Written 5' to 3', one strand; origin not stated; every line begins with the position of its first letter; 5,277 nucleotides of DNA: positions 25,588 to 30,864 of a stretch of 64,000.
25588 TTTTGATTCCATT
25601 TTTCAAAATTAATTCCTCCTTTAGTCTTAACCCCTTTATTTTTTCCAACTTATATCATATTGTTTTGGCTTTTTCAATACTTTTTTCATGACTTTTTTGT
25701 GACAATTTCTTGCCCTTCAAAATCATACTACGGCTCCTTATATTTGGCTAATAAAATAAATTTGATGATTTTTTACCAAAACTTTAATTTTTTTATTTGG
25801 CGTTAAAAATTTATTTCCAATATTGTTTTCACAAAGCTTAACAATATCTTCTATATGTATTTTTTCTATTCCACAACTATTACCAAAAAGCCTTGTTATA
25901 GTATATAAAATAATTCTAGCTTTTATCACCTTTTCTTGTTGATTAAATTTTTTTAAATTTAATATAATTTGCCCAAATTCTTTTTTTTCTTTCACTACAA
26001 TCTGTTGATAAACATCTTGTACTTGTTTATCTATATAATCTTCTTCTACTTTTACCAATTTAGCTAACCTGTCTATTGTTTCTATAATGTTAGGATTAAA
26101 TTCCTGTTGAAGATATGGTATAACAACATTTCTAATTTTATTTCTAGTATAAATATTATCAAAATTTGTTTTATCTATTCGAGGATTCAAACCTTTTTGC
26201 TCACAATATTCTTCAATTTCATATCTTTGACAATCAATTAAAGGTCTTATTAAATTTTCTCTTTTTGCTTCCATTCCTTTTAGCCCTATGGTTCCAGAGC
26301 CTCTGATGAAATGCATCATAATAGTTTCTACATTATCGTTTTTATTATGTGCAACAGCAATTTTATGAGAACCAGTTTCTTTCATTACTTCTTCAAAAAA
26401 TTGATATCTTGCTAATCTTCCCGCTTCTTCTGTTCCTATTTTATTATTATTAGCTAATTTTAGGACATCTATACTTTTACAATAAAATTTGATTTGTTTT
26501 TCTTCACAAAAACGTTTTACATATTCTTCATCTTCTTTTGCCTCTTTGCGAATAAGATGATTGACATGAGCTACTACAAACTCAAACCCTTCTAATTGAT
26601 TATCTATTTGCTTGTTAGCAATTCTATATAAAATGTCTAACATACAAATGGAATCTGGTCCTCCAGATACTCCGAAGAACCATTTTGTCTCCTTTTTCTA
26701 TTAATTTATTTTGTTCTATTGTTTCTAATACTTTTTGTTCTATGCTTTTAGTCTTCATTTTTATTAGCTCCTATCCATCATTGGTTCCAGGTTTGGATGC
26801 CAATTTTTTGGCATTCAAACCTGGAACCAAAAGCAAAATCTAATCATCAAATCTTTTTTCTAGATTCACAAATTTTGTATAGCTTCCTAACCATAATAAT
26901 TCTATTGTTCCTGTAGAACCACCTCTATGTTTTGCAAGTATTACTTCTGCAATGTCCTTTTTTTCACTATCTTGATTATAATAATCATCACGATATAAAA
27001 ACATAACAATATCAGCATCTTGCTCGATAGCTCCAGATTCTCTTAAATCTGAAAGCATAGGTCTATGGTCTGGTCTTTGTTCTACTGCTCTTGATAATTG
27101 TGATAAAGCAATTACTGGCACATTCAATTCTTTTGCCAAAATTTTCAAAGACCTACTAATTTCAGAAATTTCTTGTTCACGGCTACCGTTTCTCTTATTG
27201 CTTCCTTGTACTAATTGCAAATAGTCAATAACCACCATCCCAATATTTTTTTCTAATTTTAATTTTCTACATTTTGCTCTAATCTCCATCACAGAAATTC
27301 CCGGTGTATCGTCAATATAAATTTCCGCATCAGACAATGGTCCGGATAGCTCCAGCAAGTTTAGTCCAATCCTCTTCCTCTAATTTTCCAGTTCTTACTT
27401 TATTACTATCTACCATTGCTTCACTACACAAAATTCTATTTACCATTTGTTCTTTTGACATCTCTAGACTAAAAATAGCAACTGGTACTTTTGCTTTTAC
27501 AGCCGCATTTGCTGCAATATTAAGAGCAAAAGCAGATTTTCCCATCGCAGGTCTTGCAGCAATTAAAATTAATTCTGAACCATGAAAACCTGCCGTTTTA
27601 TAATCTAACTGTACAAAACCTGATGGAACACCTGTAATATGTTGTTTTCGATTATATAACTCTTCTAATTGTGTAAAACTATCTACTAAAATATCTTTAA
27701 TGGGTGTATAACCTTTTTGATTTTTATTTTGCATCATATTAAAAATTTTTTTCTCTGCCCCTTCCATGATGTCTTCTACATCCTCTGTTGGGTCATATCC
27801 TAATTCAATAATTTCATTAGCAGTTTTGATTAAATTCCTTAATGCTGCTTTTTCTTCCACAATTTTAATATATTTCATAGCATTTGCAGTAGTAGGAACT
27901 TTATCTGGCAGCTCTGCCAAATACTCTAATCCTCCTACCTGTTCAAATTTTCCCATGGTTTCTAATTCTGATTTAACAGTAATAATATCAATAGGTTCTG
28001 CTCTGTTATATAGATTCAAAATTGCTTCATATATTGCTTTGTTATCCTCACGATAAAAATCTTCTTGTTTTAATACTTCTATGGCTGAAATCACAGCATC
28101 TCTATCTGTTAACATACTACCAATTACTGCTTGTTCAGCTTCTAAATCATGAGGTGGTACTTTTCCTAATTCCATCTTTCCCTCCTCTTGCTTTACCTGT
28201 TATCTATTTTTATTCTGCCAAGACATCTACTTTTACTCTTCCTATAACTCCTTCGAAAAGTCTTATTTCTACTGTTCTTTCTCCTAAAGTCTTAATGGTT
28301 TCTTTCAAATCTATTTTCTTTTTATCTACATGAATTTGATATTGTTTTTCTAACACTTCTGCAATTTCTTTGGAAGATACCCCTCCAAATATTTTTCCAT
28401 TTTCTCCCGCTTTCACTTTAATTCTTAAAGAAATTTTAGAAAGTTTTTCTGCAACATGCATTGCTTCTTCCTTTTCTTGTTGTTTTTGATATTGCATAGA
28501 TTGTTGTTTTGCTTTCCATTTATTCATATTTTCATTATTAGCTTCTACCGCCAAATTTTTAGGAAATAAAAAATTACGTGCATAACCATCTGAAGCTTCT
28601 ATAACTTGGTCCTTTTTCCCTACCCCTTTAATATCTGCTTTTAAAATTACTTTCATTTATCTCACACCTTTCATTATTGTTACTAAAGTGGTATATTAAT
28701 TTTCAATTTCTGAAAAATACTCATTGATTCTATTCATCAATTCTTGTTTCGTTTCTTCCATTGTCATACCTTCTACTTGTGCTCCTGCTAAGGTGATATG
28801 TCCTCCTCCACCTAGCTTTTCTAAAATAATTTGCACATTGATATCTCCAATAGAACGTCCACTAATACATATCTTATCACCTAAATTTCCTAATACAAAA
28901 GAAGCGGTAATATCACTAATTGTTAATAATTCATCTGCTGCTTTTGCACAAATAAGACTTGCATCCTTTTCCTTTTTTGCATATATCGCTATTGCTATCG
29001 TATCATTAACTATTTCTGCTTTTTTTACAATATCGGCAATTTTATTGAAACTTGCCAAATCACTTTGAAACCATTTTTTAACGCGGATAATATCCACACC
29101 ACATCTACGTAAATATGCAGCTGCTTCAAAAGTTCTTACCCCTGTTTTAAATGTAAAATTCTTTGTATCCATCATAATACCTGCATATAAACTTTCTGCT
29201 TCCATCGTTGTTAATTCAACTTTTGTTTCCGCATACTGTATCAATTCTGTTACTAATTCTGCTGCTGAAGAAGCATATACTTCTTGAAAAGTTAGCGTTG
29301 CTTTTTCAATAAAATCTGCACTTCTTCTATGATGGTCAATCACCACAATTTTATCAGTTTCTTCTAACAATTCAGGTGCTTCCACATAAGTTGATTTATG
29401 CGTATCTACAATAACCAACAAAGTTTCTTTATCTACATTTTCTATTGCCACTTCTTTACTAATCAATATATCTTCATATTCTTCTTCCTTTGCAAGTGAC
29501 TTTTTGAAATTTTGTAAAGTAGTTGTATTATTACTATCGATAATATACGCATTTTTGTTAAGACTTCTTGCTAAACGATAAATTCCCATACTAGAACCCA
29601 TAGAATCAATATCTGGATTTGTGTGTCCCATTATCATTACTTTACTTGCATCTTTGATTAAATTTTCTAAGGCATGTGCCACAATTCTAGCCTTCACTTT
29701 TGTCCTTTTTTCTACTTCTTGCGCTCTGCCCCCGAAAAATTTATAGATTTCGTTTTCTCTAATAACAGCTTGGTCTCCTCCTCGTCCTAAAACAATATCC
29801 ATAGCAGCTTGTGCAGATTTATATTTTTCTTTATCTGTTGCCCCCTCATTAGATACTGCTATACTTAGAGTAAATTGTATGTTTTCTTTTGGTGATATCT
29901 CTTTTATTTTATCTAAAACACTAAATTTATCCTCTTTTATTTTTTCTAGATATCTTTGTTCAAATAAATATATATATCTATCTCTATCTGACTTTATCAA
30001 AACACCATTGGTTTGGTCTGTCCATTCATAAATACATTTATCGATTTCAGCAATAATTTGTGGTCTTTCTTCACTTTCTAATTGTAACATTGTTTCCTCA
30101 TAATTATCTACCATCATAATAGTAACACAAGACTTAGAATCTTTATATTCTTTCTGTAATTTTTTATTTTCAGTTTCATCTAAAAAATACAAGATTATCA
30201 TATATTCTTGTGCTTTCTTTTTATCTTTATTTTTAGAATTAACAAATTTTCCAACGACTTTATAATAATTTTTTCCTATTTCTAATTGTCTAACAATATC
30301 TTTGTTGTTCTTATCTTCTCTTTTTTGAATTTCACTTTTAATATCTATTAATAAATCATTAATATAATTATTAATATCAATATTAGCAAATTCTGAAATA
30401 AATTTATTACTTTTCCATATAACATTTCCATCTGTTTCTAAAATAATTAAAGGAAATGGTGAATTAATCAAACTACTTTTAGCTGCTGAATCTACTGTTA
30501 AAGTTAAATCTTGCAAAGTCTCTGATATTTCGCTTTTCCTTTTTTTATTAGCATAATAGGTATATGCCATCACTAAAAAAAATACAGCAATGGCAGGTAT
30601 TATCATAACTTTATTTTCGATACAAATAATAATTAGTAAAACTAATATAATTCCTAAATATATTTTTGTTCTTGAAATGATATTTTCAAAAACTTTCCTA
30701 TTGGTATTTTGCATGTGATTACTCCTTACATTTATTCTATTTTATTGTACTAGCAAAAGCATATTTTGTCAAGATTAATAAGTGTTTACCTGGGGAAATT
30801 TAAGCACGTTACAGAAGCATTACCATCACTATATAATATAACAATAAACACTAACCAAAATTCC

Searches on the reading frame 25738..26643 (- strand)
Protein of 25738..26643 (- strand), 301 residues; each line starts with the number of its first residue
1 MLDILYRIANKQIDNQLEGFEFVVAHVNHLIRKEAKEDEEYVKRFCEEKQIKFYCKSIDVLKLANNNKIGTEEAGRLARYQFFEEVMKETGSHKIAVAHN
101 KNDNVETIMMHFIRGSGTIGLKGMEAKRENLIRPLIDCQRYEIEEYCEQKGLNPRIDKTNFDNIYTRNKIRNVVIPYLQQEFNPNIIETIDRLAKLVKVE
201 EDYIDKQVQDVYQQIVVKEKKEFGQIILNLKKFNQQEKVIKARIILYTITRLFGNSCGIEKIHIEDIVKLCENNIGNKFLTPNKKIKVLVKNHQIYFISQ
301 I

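Call 8: search_protein_families(library=pfam, proteins=[window:25738-26643:-], max_evalue=0.01)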
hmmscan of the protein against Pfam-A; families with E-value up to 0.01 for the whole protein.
window:25738-26643:- (301 aa): 2 families
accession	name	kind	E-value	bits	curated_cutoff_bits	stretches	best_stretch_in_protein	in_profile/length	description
PF01171.26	ATP_bind_3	-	3e-45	154.6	27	1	12-172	23-181/182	PP-loop family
PF03920.20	TLE_N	-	0.0024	18.7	32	1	129-212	31-110/118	Groucho/TLE N-terminal Q-rich domain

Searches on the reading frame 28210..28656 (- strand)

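Call 8: search_protein_families(library=pfam, proteins=[window:28210-28656:-], max_evalue=0.01)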
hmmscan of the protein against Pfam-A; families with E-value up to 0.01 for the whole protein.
window:28210-28656:- (148 aa): 2 families
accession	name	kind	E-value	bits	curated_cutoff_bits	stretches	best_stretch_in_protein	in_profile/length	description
PF03948.19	Ribosomal_L9_C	-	1.6e-25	89.8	23.2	1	63-146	1-85/86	Ribosomal protein L9, C-terminal domain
PF01281.25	Ribosomal_L9_N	-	2.6e-22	78.5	20.7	1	1-46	1-46/47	Ribosomal protein L9, N-terminal domain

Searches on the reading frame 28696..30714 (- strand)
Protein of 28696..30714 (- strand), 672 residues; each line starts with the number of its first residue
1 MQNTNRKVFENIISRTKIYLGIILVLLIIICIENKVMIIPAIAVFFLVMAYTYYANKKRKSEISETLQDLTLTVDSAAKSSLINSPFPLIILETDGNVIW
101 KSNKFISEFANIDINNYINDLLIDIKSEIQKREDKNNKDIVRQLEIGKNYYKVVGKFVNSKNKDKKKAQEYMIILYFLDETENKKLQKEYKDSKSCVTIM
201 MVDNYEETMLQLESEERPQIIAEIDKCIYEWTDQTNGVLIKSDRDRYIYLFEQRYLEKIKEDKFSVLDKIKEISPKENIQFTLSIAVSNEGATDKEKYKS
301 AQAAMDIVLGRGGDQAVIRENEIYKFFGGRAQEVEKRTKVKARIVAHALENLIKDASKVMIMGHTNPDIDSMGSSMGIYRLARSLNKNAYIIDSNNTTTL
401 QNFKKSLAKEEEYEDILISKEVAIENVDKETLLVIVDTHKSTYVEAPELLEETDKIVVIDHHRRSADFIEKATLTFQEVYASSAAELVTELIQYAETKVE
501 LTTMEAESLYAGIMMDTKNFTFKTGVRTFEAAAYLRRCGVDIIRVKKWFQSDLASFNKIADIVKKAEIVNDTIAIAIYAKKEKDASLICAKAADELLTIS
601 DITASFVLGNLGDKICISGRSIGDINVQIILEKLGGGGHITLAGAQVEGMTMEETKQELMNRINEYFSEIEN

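Call 8: search_protein_families(library=pfam, proteins=[window:28696-30714:-], max_evalue=0.01)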
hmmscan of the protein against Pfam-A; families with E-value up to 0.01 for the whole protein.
window:28696-30714:- (672 aa): 3 families
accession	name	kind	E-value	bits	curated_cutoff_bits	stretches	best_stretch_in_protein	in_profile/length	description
PF01368.27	DHH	-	1e-26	94.1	28.1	1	358-513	1-125/125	DHH family, N-terminal domain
PF24898.2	GGDEF_GdpP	-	1.2e-24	87.5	30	1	201-322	2-122/126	Cyclic-di-AMP phosphodiesterase GdpP-like, GGDEF domain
PF02272.25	DHHA1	-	5.5e-13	49.7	25.9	1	582-669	11-102/102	DHHA1 domain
